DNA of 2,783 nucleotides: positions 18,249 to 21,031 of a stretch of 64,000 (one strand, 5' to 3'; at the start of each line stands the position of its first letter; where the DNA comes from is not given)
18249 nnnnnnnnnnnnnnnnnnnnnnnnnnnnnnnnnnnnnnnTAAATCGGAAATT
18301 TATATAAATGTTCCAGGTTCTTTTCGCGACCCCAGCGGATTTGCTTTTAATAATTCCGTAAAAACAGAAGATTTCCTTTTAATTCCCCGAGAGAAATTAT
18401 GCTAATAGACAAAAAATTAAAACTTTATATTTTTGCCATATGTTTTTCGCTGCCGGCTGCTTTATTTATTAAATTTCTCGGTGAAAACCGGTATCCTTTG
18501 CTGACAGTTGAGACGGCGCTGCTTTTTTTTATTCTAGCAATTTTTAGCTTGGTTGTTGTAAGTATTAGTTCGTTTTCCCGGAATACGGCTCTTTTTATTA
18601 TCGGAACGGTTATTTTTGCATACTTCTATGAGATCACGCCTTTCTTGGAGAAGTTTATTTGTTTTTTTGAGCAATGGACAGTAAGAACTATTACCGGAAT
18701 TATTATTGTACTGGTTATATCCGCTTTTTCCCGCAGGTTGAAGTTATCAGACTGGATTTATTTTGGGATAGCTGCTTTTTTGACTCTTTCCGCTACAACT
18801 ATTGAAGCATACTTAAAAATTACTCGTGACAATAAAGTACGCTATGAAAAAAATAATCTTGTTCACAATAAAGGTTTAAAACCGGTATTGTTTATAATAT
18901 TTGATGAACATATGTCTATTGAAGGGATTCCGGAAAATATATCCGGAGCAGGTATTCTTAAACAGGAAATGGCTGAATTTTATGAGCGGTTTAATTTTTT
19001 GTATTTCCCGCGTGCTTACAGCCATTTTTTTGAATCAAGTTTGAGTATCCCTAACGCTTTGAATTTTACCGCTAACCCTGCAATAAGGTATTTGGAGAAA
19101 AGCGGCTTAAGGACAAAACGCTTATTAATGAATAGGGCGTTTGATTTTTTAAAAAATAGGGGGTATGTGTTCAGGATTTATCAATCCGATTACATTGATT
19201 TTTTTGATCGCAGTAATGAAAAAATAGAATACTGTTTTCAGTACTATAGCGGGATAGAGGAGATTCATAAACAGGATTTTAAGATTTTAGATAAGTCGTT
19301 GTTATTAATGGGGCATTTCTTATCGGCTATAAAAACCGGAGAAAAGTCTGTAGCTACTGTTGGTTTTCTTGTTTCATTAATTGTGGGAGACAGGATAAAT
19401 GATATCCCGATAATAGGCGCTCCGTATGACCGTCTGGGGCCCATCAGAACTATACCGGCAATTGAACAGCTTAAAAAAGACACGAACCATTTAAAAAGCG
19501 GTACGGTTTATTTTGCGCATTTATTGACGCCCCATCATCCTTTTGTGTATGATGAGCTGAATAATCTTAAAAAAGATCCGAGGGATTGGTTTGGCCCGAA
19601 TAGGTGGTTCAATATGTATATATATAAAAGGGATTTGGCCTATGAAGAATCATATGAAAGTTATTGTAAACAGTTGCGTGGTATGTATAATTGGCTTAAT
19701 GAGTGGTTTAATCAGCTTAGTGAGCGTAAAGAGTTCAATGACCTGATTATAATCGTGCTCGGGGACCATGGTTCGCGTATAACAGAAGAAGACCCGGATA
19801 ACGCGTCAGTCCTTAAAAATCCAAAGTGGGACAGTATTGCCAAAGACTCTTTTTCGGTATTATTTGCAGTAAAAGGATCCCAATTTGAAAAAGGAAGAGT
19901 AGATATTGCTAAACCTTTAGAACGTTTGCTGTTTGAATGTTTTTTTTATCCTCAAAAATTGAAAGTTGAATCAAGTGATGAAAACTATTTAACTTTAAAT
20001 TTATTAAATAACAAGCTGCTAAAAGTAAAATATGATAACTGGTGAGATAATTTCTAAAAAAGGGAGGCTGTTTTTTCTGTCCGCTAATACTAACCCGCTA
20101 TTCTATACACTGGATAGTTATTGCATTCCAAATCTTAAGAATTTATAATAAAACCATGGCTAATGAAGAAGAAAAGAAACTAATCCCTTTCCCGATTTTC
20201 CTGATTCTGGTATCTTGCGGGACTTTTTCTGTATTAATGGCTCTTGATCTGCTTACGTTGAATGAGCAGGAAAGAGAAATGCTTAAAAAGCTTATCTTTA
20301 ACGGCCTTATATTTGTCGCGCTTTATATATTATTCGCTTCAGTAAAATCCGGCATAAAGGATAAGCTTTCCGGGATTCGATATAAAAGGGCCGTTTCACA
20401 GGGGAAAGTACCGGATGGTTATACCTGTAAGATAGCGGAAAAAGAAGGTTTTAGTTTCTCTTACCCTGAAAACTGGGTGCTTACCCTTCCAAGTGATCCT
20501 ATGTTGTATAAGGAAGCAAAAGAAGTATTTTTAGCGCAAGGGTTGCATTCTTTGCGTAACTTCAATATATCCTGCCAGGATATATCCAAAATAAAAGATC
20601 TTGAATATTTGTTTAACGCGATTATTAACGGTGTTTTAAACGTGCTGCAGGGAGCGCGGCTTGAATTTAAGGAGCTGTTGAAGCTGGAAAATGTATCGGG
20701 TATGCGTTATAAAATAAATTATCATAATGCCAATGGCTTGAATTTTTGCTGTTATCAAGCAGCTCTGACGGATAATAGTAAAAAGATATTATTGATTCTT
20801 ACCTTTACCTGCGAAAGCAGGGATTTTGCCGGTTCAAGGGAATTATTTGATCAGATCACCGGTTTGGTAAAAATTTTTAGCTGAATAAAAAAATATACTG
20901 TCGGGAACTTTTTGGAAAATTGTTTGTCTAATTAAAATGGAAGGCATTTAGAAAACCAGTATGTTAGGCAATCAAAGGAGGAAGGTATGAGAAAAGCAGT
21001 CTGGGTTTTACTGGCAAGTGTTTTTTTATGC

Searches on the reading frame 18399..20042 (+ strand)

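Call 17: search_protein_families(library=pfam, proteins=[window:18399-20042:+], max_evalue=0.001)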
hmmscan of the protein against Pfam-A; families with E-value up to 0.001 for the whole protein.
window:18399-20042:+ (548 aa): 2 families
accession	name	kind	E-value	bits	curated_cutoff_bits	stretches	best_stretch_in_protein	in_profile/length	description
PF00884.28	Sulfatase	-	5e-05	23.2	25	1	354-467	153-248/301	Sulfatase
PF02995.22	DUF229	-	0.00047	19.4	25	0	426-462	310-346/496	Protein of unknown function (DUF229)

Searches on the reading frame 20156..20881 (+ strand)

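Call 17: search_protein_families(library=pfam, proteins=[window:20156-20881:+], max_evalue=0.001)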
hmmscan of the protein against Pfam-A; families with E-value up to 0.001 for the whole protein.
window:20156-20881:+ (242 aa): 0 families

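Call 32: search_protein_families(library=pfam, proteins=[window:20156-20881:+], max_evalue=0.05)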
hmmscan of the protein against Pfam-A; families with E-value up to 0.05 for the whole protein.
window:20156-20881:+ (242 aa): 1 family
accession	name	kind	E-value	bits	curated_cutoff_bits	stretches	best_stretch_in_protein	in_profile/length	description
PF18933.6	PsbP_2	-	0.014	15.9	27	1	93-110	48-65/184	PsbP-like protein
